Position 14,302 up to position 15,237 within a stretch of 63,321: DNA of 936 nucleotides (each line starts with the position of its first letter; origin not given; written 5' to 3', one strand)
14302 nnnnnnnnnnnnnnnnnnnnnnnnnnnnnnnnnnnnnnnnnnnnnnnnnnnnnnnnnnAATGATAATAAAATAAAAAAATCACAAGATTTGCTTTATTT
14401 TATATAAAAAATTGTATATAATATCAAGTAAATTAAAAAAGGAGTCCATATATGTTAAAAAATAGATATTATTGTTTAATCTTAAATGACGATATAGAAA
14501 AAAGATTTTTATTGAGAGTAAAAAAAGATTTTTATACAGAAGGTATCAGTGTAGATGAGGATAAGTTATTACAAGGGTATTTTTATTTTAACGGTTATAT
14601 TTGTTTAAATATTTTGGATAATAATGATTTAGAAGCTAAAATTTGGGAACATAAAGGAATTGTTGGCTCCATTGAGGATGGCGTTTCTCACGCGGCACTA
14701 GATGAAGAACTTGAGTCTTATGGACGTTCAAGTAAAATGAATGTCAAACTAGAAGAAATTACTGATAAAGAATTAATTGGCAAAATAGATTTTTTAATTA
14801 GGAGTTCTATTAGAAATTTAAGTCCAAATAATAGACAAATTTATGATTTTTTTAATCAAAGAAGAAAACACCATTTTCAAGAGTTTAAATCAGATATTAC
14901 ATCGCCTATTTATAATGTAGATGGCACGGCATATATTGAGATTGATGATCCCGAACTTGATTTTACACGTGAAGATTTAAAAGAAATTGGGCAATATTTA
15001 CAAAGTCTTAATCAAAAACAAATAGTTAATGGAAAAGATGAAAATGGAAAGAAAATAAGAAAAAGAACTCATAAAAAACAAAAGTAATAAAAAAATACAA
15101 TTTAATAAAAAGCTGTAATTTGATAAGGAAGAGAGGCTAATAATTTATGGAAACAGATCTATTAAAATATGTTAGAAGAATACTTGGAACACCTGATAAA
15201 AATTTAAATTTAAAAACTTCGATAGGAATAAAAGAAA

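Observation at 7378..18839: Expanded family of 28-residue tandem-repeat proteins with conserved caps and position-specific hypervariability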

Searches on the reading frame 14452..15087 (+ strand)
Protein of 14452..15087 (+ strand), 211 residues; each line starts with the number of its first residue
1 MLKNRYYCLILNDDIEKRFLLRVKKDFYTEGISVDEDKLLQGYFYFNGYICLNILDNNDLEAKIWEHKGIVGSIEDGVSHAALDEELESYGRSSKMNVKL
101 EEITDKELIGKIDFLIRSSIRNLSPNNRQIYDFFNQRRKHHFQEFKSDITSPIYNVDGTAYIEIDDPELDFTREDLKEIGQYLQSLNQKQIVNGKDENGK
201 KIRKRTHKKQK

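Call 12: search_protein_families(library=pfam, proteins=[window:14452-15087:+], max_evalue=0.01)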
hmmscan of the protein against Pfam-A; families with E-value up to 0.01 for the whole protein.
window:14452-15087:+ (211 aa): 0 families

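Call 71: find_encoding_contigs(protein=window:14452-15087:+, flank=10000, max_places=8)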
Protein window:14452-15087:+ (211 aa): 9 contigs read that carry it; 8 places shown.
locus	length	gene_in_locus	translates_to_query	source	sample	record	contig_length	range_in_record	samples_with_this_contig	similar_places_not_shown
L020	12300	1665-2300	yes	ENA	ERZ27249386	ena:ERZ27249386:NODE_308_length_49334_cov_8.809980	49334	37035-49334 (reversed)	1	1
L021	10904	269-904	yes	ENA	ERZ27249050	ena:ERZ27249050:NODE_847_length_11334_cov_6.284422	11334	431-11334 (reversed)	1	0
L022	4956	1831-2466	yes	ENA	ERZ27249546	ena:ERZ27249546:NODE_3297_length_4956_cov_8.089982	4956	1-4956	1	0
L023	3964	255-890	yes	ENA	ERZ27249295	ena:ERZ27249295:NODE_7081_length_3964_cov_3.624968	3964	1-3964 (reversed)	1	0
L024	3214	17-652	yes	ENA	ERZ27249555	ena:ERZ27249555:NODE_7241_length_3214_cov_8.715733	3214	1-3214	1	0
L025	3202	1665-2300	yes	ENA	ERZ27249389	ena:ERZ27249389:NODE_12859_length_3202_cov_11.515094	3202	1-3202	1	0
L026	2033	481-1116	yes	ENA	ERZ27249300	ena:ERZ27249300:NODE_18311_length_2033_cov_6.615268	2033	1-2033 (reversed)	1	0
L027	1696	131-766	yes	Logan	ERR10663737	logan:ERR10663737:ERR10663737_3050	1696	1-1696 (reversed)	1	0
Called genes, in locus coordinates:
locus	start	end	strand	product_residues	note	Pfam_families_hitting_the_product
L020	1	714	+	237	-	?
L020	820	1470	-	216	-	PF12917:YfbR-like (weak), PF13023:HD_3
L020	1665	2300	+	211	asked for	-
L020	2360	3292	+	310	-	-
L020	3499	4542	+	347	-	-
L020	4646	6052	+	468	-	-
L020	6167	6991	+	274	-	-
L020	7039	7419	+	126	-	-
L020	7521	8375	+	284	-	-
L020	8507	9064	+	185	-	PF00293:NUDIX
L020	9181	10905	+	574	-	PF01408:GFO_IDH_MocA (weak)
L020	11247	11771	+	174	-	-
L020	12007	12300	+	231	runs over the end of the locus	-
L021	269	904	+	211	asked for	-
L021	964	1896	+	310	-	-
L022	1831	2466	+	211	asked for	-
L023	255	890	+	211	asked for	-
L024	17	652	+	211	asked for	-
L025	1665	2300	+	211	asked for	-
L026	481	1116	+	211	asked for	-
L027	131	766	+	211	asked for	-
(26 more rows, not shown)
